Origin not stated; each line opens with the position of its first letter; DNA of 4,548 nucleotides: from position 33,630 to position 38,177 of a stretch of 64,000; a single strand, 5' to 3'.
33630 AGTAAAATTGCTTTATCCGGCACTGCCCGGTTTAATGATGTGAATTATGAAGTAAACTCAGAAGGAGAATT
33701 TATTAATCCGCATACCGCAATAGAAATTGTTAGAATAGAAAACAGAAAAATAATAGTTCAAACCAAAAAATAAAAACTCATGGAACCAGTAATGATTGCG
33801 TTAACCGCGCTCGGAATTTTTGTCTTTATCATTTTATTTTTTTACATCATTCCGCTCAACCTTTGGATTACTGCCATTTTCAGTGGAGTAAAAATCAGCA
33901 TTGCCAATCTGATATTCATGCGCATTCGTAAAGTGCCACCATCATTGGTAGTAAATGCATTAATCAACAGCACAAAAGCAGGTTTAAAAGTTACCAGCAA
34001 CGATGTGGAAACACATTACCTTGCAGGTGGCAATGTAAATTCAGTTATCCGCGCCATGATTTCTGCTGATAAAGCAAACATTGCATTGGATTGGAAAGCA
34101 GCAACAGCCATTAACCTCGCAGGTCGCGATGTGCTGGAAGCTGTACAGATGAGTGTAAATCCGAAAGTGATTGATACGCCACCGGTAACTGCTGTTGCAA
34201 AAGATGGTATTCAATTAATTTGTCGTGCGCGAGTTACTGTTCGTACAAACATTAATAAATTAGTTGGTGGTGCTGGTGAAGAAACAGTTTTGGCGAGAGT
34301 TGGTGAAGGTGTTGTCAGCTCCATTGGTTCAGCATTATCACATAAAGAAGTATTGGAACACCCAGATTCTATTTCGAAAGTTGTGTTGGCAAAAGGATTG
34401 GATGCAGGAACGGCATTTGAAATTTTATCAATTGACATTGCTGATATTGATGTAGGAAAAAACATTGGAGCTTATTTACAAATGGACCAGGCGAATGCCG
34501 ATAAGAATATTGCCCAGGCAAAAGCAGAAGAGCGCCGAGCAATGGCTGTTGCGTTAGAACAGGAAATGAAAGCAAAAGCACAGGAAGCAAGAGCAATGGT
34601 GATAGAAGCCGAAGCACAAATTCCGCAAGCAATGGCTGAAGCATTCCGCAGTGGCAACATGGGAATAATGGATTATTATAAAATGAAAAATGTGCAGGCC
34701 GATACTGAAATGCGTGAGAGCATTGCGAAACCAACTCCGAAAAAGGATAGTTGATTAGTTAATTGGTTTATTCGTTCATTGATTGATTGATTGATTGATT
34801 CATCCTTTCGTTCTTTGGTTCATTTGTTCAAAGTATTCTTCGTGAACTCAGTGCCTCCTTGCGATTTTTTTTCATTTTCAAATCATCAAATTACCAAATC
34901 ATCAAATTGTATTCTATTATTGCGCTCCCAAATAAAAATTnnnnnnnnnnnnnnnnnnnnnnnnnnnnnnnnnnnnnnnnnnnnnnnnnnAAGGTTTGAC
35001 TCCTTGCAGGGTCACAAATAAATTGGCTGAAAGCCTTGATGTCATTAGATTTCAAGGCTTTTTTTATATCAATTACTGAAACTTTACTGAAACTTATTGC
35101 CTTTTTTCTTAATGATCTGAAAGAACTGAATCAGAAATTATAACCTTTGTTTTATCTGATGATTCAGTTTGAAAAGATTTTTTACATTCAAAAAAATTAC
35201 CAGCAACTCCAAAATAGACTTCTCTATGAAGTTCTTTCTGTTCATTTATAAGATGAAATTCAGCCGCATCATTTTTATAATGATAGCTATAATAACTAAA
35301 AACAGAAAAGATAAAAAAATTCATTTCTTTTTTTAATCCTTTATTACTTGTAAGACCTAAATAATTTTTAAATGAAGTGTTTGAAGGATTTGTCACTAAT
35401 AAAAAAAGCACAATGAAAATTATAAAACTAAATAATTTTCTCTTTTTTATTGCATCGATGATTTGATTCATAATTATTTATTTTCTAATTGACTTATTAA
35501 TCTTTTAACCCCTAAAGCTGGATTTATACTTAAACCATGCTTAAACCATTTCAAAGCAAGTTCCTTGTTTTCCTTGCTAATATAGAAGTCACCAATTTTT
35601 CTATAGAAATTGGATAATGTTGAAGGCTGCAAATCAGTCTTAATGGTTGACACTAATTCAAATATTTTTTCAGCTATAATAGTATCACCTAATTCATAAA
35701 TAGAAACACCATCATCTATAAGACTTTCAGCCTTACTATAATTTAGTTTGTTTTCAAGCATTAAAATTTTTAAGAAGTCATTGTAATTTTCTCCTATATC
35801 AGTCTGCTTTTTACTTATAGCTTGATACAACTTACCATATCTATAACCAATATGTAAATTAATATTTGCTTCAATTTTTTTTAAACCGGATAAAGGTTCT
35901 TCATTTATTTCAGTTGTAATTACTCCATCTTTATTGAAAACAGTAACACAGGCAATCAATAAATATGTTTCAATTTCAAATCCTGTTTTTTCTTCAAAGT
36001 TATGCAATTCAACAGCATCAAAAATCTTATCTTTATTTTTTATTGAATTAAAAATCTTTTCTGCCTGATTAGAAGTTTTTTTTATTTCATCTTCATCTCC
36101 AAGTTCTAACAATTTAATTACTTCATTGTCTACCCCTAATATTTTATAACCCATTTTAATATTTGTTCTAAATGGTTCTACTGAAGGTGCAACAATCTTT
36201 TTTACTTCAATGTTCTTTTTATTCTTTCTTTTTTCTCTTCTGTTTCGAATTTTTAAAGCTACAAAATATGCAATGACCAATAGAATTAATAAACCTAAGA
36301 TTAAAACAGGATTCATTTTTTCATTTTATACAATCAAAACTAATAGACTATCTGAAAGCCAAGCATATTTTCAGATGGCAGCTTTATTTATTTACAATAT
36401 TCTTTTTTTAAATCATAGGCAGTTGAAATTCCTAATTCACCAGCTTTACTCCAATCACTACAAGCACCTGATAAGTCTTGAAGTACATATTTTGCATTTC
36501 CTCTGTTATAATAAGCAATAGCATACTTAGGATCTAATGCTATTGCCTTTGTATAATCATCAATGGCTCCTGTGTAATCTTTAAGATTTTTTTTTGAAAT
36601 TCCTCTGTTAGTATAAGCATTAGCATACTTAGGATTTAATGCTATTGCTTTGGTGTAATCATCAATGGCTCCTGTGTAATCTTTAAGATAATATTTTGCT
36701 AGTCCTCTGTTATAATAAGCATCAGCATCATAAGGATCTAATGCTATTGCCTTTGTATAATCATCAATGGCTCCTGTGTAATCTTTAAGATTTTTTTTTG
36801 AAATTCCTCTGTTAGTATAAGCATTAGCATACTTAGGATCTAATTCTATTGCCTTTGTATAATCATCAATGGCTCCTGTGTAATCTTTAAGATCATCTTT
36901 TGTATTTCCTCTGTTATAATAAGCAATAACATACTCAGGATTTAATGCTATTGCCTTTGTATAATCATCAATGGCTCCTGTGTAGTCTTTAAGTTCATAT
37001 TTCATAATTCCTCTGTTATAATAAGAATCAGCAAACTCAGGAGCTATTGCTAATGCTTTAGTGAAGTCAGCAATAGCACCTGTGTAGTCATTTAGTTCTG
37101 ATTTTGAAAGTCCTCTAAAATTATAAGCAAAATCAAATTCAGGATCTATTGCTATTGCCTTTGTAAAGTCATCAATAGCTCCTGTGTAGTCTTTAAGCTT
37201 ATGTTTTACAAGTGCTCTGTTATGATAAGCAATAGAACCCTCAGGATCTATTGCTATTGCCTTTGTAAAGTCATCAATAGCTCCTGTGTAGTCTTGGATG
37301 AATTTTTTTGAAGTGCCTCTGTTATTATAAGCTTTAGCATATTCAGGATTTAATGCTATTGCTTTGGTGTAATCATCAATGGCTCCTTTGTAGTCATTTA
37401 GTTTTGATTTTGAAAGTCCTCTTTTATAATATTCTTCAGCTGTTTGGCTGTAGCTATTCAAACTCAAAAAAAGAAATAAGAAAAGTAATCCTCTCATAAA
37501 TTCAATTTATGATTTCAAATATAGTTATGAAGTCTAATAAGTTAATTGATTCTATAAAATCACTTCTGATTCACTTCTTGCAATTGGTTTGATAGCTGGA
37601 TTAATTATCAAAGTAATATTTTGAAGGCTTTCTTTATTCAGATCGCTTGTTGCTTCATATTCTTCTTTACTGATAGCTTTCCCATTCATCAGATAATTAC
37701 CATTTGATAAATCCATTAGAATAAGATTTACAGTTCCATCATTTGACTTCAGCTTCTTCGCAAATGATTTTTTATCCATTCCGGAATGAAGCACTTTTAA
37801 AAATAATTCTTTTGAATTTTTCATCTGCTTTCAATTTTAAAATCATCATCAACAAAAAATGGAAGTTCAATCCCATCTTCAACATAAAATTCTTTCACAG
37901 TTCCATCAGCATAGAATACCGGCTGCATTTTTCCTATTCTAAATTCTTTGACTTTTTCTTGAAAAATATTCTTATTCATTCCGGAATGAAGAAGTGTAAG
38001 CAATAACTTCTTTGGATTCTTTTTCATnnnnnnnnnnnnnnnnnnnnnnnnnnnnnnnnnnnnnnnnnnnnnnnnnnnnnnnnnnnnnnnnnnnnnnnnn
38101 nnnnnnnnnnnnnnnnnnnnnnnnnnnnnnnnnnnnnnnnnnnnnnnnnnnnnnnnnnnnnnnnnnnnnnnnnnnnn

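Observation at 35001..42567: A 7.55-kb tRNA-Arg-integrated element with integrase, Xis-like HTH, possible RCR Rep and an orphan small terminase: candidate phage satellite in Bacteroidota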

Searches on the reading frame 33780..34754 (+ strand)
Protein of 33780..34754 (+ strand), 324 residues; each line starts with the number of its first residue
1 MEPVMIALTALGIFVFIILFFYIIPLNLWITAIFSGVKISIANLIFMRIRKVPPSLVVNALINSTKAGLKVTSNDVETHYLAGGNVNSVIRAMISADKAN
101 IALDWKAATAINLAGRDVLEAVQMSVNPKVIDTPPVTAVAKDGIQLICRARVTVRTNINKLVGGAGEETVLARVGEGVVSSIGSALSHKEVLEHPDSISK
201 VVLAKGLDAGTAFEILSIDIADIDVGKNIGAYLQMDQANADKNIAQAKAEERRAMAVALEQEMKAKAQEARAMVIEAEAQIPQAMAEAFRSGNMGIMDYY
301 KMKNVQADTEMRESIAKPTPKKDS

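Call 14: find_encoding_contigs(protein=window:33780-34754:+, flank=10000, max_places=10)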
Protein window:33780-34754:+ (324 aa): 21 contigs read that carry it; 7 places shown.
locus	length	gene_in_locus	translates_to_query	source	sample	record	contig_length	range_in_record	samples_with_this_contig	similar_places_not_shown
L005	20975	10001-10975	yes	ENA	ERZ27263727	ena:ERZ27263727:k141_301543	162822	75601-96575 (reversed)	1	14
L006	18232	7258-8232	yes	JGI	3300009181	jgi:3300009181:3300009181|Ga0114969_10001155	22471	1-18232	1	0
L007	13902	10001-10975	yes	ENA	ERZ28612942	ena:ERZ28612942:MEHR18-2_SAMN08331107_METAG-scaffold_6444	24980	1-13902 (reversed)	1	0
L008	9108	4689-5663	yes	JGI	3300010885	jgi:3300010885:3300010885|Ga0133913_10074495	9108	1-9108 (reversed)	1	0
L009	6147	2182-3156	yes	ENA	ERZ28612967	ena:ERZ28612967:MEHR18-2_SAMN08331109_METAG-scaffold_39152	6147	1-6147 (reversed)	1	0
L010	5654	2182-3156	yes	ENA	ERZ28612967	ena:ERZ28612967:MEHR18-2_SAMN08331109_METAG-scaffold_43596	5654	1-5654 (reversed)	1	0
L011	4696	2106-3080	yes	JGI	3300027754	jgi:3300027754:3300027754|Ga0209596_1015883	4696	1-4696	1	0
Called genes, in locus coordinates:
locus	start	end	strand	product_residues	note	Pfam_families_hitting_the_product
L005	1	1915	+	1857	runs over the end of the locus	PF18911:PKD_4, PF00801:PKD (weak), PF18911:PKD_4, PF00801:PKD, PF18911:PKD_4, PF18911:PKD_4, PF18911:PKD_4, PF13585:CHU_C, +3 more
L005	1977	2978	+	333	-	PF11751:PorP_SprF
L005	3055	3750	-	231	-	PF00072:Response_reg, PF00486:Trans_reg_C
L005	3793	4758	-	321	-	PF00512:HisKA, PF02518:HATPase_c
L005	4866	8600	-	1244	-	PF00512:HisKA, PF02518:HATPase_c, PF14501:HATPase_c_5 (weak)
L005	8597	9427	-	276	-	PF01503:PRA-PH (faint), PF03819:MazG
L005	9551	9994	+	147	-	PF01957:NfeD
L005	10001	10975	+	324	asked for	PF12127:FloA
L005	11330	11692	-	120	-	-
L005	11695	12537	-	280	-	-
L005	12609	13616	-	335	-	-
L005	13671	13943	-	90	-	-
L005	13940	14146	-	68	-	-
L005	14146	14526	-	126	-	PF03592:Terminase_2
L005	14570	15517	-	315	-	-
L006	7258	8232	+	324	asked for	PF12127:FloA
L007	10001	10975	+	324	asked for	PF12127:FloA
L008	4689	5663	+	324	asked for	PF12127:FloA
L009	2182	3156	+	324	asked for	PF12127:FloA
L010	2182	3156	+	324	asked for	PF12127:FloA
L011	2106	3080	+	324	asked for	PF12127:FloA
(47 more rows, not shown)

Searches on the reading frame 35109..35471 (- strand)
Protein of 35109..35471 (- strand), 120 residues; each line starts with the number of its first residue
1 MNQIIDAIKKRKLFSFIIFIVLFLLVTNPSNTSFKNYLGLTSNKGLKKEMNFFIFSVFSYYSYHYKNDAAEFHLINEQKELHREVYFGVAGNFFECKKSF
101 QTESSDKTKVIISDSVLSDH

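Call 4: search_protein_families(library=pfam, proteins=[window:35109-35471:-], max_evalue=1)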
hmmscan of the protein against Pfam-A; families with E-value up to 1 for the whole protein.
window:35109-35471:- (120 aa): 0 families

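Call 5: search_protein_families(library=phrogs, proteins=[window:35109-35471:-], max_evalue=1)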
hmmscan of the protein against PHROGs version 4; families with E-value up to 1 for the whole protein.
window:35109-35471:- (120 aa): 1 family
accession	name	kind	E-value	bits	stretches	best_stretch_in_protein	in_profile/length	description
phrog_27850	-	unknown function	0.21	12.5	1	11-41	5-35/59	-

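Call 9: search_protein_families(library=ncbifam, proteins=[window:35109-35471:-], max_evalue=1)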
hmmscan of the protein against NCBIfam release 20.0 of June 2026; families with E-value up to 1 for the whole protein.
window:35109-35471:- (120 aa): 1 family
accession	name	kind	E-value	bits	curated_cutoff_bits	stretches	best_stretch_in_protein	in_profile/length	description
TIGR00720.1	sda_mono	equivalog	0.15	10.9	345.1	1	63-110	118-166/450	L-serine ammonia-lyase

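Call 63: search_protein_families(library=padloc, proteins=[window:35109-35471:-], max_evalue=0.1)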
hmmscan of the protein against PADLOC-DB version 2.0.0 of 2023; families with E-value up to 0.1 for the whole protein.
window:35109-35471:- (120 aa): 0 families

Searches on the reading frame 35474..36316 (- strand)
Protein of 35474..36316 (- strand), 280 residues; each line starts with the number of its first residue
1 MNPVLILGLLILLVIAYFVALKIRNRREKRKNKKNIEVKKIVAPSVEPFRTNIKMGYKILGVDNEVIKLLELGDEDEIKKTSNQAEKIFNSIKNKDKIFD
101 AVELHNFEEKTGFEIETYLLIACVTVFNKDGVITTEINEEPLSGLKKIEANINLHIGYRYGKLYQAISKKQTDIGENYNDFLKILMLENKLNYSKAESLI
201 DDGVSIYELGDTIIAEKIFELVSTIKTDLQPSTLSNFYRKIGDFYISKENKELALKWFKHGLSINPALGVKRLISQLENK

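Call 4: search_protein_families(library=pfam, proteins=[window:35474-36316:-], max_evalue=1)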
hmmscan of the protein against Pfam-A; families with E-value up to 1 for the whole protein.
window:35474-36316:- (280 aa): 4 families
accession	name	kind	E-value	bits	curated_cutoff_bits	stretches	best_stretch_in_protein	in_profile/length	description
PF13181.12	TPR_8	-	0.00043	20.7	25.7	1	240-267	6-33/34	Tetratricopeptide repeat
PF11044.13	TMEMspv1-c74-12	-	0.031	14.8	25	1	9-39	15-45/49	Plectrovirus spv1-c74 ORF 12 transmembrane protein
PF07719.23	TPR_2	-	0.095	13.3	27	1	237-267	3-33/34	Tetratricopeptide repeat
PF08156.18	NOP5NT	-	0.24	12.2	27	0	69-109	12-52/66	NOP5NT (NUC127) domain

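Call 5: search_protein_families(library=phrogs, proteins=[window:35474-36316:-], max_evalue=1)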
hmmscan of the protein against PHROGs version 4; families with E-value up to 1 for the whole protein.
window:35474-36316:- (280 aa): 4 families
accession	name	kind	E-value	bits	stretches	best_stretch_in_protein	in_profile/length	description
phrog_74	-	head and packaging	0.007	16.9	1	237-279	172-215/232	terminase small subunit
phrog_5758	-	unknown function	0.041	15.2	0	183-233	5-57/106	-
phrog_16020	-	unknown function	0.058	14.6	1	7-39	9-45/49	-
phrog_36839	-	unknown function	0.9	10.5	0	6-38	3-35/59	-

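Call 9: search_protein_families(library=ncbifam, proteins=[window:35474-36316:-], max_evalue=1)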
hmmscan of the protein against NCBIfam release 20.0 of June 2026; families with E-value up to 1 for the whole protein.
window:35474-36316:- (280 aa): 2 families
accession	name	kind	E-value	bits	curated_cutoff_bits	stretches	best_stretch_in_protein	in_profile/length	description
NF045939.1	MHJ_0274_fam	hypoth_equivalog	0.00079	19.2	80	1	4-39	4-39/165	MHJ_0274 family protein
TIGR02672.2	cas_csm6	equivalog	0.0025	16.9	150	1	149-244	187-283/433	type III-A CRISPR-associated CARF protein Csm6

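Call 63: search_protein_families(library=padloc, proteins=[window:35474-36316:-], max_evalue=0.1)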
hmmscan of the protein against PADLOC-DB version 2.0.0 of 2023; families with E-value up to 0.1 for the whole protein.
window:35474-36316:- (280 aa): 1 family
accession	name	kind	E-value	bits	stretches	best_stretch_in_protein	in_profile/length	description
PDLC02686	Orf5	-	0.02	11.4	1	17-120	269-372/566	Orf5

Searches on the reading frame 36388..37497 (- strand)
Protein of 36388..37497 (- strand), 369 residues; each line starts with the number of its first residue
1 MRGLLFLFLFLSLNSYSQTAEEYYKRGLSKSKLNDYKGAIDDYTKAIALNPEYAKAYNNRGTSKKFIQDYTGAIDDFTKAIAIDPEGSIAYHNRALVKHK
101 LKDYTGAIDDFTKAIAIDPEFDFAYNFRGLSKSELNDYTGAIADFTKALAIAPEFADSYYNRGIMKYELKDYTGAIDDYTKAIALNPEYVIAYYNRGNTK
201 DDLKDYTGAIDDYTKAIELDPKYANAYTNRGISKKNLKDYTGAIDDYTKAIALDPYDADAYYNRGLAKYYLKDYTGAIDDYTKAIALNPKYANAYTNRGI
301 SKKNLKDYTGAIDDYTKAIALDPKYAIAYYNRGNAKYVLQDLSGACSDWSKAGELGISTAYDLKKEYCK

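Call 4: search_protein_families(library=pfam, proteins=[window:36388-37497:-], max_evalue=1)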
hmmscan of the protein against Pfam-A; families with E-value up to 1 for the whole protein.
window:36388-37497:- (369 aa): 31 families (the best 25 are shown)
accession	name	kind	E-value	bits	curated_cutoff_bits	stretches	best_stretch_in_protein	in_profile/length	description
PF00515.34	TPR_1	-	2.1e-84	274.6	27.8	9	191-223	2-34/34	Tetratricopeptide repeat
PF13414.12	TPR_11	-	2.6e-69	229.1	26.8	9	306-337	8-39/42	TPR repeat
PF07719.23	TPR_2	-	4.4e-67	217.1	27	10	258-291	1-34/34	Tetratricopeptide repeat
PF13181.12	TPR_8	-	3.6e-50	164.3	25.7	9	192-223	3-34/34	Tetratricopeptide repeat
PF13431.12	TPR_17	-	6.9e-47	154.3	24.4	8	213-244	2-33/34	Tetratricopeptide repeat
PF13432.12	TPR_16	-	1.3e-37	128.3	32.7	6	231-291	4-64/65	Tetratricopeptide repeat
PF13371.12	TPR_9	-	1.5e-31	108.6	35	7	238-291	9-62/73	Tetratricopeptide repeat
PF13424.12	TPR_12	-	2.5e-25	88.9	30.1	6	156-221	3-76/77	Tetratricopeptide repeat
PF14559.12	TPR_19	-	3.9e-20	72.4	25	3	306-345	5-44/68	Tetratricopeptide repeat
PF13174.12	TPR_6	-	2.7e-19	68.8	26.3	3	259-290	1-32/33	Tetratricopeptide repeat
PF13428.12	TPR_14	-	3.4e-17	61.6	23.5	0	259-298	2-41/44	Tetratricopeptide repeat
PF13374.12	TPR_10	-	4.5e-14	52.4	27.5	0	156-185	2-31/42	Tetratricopeptide repeat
PF25575.1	TPR_BSK1_C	-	2.8e-12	47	42.2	3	268-330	52-115/118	Serine/threonine-protein kinase BSK1-like, TPR repeats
PF23914.1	TPR_CcmH_CycH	-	1.9e-10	41.3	42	3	202-290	62-153/158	Cytochrome c-type biogenesis protein H TPR domain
PF24575.1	TPR_Slam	-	9.5e-09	36.1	35.2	0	160-190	51-81/104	Surface lipoprotein assembly modifier, N-terminal TPR repeats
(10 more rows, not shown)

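Call 5: search_protein_families(library=phrogs, proteins=[window:36388-37497:-], max_evalue=1)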
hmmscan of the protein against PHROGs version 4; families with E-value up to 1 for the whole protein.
window:36388-37497:- (369 aa): 21 families
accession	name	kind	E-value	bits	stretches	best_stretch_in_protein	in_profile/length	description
phrog_7590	-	unknown function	3.4e-98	329.1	3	193-369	58-234/234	-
phrog_37488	-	unknown function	4e-09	37.8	1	147-196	36-85/102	-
phrog_36488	-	unknown function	6.6e-09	36.9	0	319-347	69-97/99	-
phrog_24302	-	unknown function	2.1e-06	29.2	0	270-293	52-75/106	-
phrog_22932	-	unknown function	6.2e-05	22.6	2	197-278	286-364/646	-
phrog_14989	-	unknown function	0.00034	21.8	0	130-188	15-71/88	-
phrog_30679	-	DNA, RNA and nucleotide metabolism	0.00066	21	0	291-324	72-104/108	DNA polymerase processivity factor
phrog_18068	-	unknown function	0.0013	19.6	0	213-244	33-64/184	-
phrog_20418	-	unknown function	0.0018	19.2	0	27-47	31-51/59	-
phrog_13126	-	moron, auxiliary metabolic gene and host takeover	0.011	16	0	225-301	228-306/394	beta-1,4-glycosyltransferase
phrog_4182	-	unknown function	0.032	14.8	1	48-98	95-146/243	-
phrog_34398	-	unknown function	0.033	15.1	0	147-181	9-43/149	-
phrog_15039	-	unknown function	0.1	13.9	0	198-225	11-38/84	-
phrog_35982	-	unknown function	0.13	13.4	0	100-114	3-17/56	-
phrog_14829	-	unknown function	0.17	13.1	0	216-241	14-39/60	-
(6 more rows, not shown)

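Call 63: search_protein_families(library=padloc, proteins=[window:36388-37497:-], max_evalue=0.1)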
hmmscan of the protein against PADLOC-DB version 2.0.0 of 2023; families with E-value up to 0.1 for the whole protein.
window:36388-37497:- (369 aa): 1 family
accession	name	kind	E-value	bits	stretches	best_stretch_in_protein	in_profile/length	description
PDLC02907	TPR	-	1.3e-05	21.9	1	23-86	617-680/864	-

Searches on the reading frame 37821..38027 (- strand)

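Call 4: search_protein_families(library=pfam, proteins=[window:37821-38027:-], max_evalue=1)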
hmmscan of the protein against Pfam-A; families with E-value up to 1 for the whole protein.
window:37821-38027:- (68 aa): 0 families

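Call 5: search_protein_families(library=phrogs, proteins=[window:37821-38027:-], max_evalue=1)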
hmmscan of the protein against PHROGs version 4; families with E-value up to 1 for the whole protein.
window:37821-38027:- (68 aa): 1 family
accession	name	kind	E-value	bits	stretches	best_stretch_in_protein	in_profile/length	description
phrog_13648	-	unknown function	0.33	11.9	1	41-58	121-138/150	-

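Call 9: search_protein_families(library=ncbifam, proteins=[window:37821-38027:-], max_evalue=1)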
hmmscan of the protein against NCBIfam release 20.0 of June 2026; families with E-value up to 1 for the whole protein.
window:37821-38027:- (68 aa): 0 families

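Call 63: search_protein_families(library=padloc, proteins=[window:37821-38027:-], max_evalue=0.1)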
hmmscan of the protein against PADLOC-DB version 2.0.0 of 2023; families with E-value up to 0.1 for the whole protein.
window:37821-38027:- (68 aa): 0 families
